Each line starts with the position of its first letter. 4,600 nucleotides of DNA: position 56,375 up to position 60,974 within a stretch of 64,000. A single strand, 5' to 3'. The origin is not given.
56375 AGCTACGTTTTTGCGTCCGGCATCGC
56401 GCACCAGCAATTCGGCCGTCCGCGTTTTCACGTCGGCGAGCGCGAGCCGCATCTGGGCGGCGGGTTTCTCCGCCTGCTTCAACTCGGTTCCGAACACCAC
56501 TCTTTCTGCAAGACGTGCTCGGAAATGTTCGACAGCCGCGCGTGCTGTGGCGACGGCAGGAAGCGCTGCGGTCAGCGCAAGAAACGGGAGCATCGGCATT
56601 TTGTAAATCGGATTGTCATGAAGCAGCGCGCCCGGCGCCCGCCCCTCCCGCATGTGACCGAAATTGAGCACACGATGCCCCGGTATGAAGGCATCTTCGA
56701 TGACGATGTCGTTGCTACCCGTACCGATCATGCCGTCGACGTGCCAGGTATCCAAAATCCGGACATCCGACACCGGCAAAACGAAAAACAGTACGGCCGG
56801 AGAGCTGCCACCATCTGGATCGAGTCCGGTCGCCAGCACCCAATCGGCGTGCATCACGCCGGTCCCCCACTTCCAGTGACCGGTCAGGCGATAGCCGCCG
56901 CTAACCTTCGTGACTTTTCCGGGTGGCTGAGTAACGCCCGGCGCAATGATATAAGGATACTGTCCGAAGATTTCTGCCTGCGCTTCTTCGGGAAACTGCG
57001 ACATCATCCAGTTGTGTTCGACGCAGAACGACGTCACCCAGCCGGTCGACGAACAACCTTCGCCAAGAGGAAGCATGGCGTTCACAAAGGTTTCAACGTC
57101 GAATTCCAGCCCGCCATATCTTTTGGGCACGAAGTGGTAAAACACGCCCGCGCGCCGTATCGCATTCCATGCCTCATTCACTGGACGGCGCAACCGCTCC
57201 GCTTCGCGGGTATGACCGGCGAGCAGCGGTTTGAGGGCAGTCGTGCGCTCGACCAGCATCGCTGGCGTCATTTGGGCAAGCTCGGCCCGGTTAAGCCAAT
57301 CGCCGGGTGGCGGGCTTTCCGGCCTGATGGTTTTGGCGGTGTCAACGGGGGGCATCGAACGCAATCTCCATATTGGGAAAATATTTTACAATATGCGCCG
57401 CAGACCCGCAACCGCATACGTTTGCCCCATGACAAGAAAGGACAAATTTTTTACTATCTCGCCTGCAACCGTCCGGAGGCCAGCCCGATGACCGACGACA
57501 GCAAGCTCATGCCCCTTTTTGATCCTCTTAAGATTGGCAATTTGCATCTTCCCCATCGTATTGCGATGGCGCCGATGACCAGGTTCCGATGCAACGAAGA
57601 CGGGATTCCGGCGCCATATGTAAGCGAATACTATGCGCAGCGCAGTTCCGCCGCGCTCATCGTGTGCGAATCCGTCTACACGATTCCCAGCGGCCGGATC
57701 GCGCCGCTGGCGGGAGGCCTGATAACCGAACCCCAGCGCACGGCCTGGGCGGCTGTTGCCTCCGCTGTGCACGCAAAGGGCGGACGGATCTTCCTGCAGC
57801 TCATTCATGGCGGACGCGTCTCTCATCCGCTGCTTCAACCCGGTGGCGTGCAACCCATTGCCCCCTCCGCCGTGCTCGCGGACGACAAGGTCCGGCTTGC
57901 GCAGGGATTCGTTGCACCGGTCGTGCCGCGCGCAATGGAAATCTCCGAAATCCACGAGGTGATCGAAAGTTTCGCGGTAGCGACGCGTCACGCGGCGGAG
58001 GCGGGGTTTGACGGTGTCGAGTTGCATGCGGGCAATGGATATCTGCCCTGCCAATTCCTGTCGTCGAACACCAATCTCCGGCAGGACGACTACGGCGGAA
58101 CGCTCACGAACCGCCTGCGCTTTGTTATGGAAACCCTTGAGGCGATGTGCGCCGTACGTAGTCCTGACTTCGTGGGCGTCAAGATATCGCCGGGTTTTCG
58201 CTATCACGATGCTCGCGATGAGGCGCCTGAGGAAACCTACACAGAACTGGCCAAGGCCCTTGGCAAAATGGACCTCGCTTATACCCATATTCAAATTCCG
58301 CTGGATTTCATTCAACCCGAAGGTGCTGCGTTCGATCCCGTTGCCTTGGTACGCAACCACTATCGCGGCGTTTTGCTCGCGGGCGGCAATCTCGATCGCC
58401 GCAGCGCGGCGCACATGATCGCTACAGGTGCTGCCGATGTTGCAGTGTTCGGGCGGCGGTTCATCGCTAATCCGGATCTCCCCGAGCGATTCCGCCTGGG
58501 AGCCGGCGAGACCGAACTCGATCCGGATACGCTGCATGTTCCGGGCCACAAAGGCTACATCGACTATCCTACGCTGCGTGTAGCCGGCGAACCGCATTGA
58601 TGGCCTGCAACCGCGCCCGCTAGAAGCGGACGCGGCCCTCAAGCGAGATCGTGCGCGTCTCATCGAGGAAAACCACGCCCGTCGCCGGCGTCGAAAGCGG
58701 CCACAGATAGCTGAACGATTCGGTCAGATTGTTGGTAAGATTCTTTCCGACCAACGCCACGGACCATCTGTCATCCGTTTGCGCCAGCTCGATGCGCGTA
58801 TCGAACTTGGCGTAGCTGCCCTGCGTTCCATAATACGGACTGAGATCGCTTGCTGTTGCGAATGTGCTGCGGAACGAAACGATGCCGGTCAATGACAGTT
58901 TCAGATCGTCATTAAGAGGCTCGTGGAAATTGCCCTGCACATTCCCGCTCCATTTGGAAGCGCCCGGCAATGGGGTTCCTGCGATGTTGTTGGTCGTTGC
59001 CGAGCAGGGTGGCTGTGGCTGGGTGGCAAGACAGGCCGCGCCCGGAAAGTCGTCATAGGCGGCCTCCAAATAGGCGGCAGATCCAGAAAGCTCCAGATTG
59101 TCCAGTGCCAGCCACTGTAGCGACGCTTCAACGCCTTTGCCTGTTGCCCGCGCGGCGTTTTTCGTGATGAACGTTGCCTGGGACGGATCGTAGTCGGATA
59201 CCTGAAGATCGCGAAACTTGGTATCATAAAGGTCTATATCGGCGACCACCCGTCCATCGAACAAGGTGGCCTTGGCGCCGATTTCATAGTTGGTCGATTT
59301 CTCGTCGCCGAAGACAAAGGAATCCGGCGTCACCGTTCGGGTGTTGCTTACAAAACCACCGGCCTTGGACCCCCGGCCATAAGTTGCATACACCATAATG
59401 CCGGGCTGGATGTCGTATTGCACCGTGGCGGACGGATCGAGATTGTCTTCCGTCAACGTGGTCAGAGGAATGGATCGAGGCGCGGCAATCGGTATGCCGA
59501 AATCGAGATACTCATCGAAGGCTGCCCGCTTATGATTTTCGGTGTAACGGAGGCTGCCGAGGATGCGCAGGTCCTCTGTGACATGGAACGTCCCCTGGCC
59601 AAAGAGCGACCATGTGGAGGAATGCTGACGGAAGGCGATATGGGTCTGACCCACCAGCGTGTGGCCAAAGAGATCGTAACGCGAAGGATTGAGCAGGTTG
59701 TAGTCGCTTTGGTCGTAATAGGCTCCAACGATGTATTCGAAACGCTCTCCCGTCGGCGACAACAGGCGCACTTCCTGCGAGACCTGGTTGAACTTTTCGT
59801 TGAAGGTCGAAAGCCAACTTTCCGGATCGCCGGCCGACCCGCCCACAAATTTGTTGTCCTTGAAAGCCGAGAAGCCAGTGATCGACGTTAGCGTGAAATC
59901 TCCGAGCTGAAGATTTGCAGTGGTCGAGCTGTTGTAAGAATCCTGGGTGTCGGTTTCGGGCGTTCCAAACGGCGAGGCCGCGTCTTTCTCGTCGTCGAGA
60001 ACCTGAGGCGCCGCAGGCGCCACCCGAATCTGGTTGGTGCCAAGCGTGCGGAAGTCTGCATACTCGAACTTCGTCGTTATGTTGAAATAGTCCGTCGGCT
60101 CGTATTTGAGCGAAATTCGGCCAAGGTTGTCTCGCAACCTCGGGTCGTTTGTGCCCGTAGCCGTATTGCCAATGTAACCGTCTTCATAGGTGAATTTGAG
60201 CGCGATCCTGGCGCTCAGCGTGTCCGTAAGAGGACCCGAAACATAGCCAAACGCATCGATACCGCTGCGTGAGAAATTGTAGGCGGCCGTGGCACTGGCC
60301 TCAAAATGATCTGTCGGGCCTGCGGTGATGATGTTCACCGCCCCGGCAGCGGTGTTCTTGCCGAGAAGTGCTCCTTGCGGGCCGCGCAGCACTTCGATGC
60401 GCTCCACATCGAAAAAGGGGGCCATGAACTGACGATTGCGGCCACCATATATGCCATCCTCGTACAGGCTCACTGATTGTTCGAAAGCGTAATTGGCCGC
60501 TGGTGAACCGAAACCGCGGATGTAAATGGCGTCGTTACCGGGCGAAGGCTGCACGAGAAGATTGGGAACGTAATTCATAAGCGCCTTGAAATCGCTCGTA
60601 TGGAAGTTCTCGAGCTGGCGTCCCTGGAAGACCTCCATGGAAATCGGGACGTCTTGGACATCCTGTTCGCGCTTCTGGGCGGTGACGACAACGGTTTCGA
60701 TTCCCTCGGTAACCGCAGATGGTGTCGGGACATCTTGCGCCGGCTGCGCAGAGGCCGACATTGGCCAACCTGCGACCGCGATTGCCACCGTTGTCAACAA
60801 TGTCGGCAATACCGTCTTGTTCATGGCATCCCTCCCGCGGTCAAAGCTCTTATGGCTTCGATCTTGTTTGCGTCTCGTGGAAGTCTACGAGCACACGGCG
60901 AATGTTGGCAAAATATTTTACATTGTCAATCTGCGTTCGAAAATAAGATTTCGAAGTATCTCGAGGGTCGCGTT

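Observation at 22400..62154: Three stacked TonB-receptor-anchored oxidative utilization cassettes, each with a private regulator and operator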

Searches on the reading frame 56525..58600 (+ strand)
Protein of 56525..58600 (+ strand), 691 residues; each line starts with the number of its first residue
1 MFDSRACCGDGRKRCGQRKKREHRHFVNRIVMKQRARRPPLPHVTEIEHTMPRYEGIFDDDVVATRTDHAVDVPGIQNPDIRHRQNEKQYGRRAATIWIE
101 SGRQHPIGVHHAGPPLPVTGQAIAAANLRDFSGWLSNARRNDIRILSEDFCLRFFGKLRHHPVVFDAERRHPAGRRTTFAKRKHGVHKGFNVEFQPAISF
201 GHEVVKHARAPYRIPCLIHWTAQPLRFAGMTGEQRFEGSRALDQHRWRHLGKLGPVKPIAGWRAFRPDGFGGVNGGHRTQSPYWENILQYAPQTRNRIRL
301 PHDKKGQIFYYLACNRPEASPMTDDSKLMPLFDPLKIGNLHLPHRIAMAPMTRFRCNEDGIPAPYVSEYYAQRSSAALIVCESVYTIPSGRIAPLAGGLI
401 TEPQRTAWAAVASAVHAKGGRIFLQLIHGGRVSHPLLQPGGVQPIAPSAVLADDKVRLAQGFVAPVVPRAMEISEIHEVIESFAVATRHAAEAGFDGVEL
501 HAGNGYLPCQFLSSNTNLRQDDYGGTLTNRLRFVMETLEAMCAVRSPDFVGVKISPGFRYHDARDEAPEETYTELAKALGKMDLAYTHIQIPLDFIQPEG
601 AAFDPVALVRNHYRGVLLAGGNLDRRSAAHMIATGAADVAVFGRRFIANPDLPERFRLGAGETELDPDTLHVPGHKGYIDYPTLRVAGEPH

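Call 61: search_protein_families(library=pfam, proteins=[window:56525-58600:+], max_evalue=0.01)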
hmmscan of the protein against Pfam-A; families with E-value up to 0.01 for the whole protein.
window:56525-58600:+ (691 aa): 1 family
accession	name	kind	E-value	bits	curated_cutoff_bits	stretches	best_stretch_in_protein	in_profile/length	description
PF00724.26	Oxidored_FMN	-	9.2e-66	222.9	27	1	331-657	2-336/342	NADH:flavin oxidoreductase / NADH oxidase family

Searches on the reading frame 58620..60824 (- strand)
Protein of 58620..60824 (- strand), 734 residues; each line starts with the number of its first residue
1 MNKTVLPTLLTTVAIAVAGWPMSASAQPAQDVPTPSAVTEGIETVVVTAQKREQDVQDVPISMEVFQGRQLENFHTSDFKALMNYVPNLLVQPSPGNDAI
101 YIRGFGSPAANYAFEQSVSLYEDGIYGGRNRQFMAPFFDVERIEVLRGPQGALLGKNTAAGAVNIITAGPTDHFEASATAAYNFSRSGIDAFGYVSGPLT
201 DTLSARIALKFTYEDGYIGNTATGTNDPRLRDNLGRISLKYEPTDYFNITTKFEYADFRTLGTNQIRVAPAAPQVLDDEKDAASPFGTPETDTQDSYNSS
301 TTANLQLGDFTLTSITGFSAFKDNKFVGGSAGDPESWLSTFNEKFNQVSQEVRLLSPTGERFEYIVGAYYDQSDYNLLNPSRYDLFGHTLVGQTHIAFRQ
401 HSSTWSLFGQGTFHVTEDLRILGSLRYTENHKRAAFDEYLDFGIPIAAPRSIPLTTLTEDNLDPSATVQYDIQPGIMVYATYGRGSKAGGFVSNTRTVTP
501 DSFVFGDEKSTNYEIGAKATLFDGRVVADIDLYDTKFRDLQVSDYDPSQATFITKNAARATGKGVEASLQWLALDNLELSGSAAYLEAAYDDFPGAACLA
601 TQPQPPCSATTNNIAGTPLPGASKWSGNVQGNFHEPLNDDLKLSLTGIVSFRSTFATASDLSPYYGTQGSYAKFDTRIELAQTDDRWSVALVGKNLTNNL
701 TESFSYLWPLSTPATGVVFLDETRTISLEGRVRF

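Call 9: search_protein_families(library=pfam, proteins=[window:58620-60824:-], max_evalue=0.00001)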
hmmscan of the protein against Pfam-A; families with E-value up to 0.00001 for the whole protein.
window:58620-60824:- (734 aa): 2 families
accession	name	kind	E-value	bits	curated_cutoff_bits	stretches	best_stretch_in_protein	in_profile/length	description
PF00593.30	TonB_dep_Rec_b-barrel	-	8.9e-37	128.4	27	1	285-696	48-436/436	TonB dependent receptor-like, beta-barrel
PF07715.20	Plug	-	2.4e-17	63.8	23.9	1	56-162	2-107/107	TonB-dependent Receptor Plug Domain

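Call 28: find_homologous_proteins(query=window:58620-60824:-, max_evalue=1e-60)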
Query window:58620-60824:- (734 aa): 1212 proteins with E <= 1e-60 among 8000 candidates; the best 120 are listed.
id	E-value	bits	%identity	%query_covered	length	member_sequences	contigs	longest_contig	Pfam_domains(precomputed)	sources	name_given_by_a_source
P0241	3.9e-295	999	64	94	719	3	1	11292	PF07715.21,PF00593.31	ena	-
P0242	4.0e-290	982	61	94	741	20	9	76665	PF07715.21,PF00593.31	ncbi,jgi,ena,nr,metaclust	ncbi:MAG: TonB-dependent receptor [Alphaproteobacteria bacterium]|nr:TonB-dependent receptor [Alphap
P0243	5.4e-286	969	62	94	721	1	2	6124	PF07715.21,PF00593.31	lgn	-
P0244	3.1e-280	950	61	96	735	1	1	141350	PF07715.21,PF00593.31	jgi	-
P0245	2.5e-276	937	61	94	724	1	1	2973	PF07715.21,PF00593.31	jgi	jgi:iron complex outermembrane recepter protein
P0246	1.8e-273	927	61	94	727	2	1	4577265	PF07715.21,PF00593.31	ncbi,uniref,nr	ncbi:TonB-dependent receptor [Caulobacter mirabilis]|uniref:TonB-dependent receptor n=1 Tax=Caulobac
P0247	3.8e-270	916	59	99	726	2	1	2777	PF07715.21,PF00593.31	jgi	jgi:iron complex outermembrane recepter protein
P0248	7.0e-269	912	60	94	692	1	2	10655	PF07715.21,PF00593.31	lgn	-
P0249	6.1e-266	903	59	95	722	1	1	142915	PF07715.21,PF00593.31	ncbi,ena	-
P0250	2.1e-260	884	57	96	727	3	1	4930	PF07715.21,PF00593.31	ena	-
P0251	2.3e-256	871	58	94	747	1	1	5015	PF07715.21,PF00593.31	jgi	jgi:iron complex outermembrane receptor protein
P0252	1.0e-255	869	56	99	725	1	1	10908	PF07715.21,PF00593.31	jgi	-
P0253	1.7e-251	855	56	95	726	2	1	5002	PF07715.21,PF00593.31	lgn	-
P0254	1.5e-249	848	56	95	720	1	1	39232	PF07715.21,PF00593.31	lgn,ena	-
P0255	3.2e-248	844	56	94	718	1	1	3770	PF07715.21,PF00593.31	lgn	-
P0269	2.7e-222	758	51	95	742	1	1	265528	PF07715.21,PF00593.31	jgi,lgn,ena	-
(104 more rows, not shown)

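Call 36: find_encoding_contigs(protein=P0241, flank=10000, max_places=2)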
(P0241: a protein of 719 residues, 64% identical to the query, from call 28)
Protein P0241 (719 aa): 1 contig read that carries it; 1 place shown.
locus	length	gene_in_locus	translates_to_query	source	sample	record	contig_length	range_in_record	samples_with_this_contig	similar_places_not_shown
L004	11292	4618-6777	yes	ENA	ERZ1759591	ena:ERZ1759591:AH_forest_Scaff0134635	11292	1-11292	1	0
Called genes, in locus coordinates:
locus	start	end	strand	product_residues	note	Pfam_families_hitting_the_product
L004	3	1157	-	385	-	?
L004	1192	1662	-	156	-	PF00582:Usp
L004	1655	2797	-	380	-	PF00724:Oxidored_FMN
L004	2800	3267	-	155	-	PF11578:DUF3237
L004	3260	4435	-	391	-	PF00724:Oxidored_FMN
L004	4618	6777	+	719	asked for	PF07715:Plug, PF00593:TonB_dep_Rec_b-barrel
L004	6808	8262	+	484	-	PF00890:FAD_binding_2, PF01266:DAO, PF03486:HI0933_like (faint), PF07992:Pyr_redox_2 (weak), PF12831:FAD_oxidored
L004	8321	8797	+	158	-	PF01047:MarR (weak), PF12802:MarR_2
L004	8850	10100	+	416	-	PF00441:Acyl-CoA_dh_1 (weak), PF08028:Acyl-CoA_dh_2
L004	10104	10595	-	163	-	PF12802:MarR_2 (weak), PF01047:MarR (weak), PF13551:HTH_29 (weak)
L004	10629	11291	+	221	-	?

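Call 37: find_encoding_contigs(protein=P0242, flank=10000, max_places=3)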
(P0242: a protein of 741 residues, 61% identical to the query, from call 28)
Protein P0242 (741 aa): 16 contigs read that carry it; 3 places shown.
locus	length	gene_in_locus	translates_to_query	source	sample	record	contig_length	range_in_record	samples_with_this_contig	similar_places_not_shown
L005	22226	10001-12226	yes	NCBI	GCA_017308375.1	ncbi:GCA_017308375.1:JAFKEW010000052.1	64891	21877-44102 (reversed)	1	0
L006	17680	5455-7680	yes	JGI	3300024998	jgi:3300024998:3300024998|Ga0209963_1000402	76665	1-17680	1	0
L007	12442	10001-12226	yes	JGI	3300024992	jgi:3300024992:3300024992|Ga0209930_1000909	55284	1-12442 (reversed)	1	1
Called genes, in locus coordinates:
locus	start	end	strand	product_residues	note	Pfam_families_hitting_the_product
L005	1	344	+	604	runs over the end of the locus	PF00743:FMO-like (weak), PF00890:FAD_binding_2 (weak), PF01266:DAO (weak), PF03486:HI0933_like (faint), PF07992:Pyr_redox_2, PF13450:NAD_binding_8, PF13738:Pyr_redox_3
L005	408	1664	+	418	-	PF00144:Beta-lactamase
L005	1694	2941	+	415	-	PF01266:DAO (faint), PF01494:FAD_binding_3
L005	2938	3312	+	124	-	PF07366:SnoaL (weak), PF13474:SnoaL_3 (weak), PF12680:SnoaL_2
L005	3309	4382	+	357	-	PF01636:APH, PF02958:EcKL, PF07914:DUF1679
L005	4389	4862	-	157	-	PF11578:DUF3237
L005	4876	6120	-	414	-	PF00441:Acyl-CoA_dh_1 (weak), PF08028:Acyl-CoA_dh_2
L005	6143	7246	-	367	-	PF00724:Oxidored_FMN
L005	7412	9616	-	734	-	PF07715:Plug, PF00593:TonB_dep_Rec_b-barrel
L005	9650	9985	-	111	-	-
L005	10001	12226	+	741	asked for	PF07715:Plug, PF00593:TonB_dep_Rec_b-barrel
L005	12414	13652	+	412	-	PF08028:Acyl-CoA_dh_2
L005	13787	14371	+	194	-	-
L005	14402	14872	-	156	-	-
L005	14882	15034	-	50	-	-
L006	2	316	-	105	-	?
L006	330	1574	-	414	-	PF00441:Acyl-CoA_dh_1 (weak), PF08028:Acyl-CoA_dh_2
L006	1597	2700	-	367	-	PF00724:Oxidored_FMN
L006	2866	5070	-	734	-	PF07715:Plug, PF00593:TonB_dep_Rec_b-barrel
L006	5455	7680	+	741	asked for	PF07715:Plug, PF00593:TonB_dep_Rec_b-barrel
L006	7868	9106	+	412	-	PF08028:Acyl-CoA_dh_2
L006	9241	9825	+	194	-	-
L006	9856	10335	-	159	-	-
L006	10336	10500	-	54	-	-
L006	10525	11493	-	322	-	PF02433:FixO, PF00034:Cytochrom_C, PF13442:Cytochrome_CBB3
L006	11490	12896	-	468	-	PF00115:COX1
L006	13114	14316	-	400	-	PF02771:Acyl-CoA_dh_N, PF02770:Acyl-CoA_dh_M, PF00441:Acyl-CoA_dh_1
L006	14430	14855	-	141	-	PF02566:OsmC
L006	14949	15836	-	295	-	PF00126:HTH_1, PF03466:LysR_substrate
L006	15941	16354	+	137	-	PF07883:Cupin_2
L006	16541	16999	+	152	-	PF00877:NLPC_P60 (weak)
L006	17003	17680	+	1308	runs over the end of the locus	PF13547:GTA_TIM, PF13550:Phage-tail_3, PF23666:Rcc01698_C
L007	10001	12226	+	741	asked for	PF07715:Plug, PF00593:TonB_dep_Rec_b-barrel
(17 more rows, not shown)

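Call 38: find_encoding_contigs(protein=P0246, flank=10000, max_places=2)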
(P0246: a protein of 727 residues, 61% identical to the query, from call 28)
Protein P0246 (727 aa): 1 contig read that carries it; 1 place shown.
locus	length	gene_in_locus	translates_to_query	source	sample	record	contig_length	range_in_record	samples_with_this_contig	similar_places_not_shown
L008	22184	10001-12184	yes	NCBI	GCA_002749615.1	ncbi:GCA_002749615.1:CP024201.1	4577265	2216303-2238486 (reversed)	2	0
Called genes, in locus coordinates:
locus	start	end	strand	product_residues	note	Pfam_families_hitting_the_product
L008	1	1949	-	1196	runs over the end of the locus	PF00082:Peptidase_S8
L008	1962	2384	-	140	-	-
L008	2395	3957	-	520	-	PF00034:Cytochrom_C (faint), PF13442:Cytochrome_CBB3 (faint), PF21419:RoxA-like_Cyt-c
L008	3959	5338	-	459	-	PF00724:Oxidored_FMN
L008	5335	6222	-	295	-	-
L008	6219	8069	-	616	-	PF03098:An_peroxidase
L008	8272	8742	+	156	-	PF01047:MarR, PF12802:MarR_2, PF13463:HTH_27 (weak)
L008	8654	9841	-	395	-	PF00724:Oxidored_FMN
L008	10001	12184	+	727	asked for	PF07715:Plug, PF00593:TonB_dep_Rec_b-barrel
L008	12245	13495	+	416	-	PF08028:Acyl-CoA_dh_2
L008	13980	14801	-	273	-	PF12706:Lactamase_B_2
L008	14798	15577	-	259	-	PF01026:TatD_DNase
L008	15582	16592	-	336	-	PF13177:DNA_pol3_delta2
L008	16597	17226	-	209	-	PF13521:AAA_28, PF02223:Thymidylate_kin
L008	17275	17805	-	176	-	PF03330:DPBB_1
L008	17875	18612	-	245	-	-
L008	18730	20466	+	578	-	PF20745:TSP_Ig-like (weak)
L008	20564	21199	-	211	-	PF13489:Methyltransf_23, PF01209:Ubie_methyltran (weak), PF13847:Methyltransf_31, PF08241:Methyltransf_11, PF08242:Methyltransf_12, PF13649:Methyltransf_25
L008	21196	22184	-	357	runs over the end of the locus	-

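Call 63: find_encoding_contigs(protein=P0269, flank=10000, max_places=2)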
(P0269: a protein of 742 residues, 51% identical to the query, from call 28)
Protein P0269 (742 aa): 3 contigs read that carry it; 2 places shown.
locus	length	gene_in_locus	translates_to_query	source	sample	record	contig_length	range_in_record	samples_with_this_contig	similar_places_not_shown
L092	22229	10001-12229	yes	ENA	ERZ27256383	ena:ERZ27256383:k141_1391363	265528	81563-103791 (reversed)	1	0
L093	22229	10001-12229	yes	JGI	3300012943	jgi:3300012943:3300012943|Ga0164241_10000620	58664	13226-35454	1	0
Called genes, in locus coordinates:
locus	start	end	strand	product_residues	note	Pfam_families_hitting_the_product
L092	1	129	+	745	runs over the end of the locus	PF07715:Plug, PF00593:TonB_dep_Rec_b-barrel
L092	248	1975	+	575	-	PF00501:AMP-binding, PF13193:AMP-binding_C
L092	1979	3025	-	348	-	PF01636:APH, PF02958:EcKL (weak)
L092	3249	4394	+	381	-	PF02771:Acyl-CoA_dh_N, PF02770:Acyl-CoA_dh_M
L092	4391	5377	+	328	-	PF00441:Acyl-CoA_dh_1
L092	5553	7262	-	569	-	PF02776:TPP_enzyme_N, PF00205:TPP_enzyme_M, PF02775:TPP_enzyme_C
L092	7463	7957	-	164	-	PF12802:MarR_2, PF01047:MarR (faint)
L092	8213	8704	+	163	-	PF02982:Scytalone_dh, PF13577:SnoaL_4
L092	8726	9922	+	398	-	PF00296:Bac_luciferase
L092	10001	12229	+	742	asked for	PF07715:Plug, PF00593:TonB_dep_Rec_b-barrel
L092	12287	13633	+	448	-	PF03137:OATP (faint), PF07690:MFS_1, PF00083:Sugar_tr (weak)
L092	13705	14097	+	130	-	PF07110:EthD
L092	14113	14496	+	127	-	PF07110:EthD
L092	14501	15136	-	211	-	PF09335:VTT_dom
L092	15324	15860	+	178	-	PF04542:Sigma70_r2, PF08281:Sigma70_r4_2, PF04545:Sigma70_r4, PF22233:PhyR_sigma-like (weak), PF00196:GerE (faint)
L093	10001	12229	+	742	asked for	PF07715:Plug, PF00593:TonB_dep_Rec_b-barrel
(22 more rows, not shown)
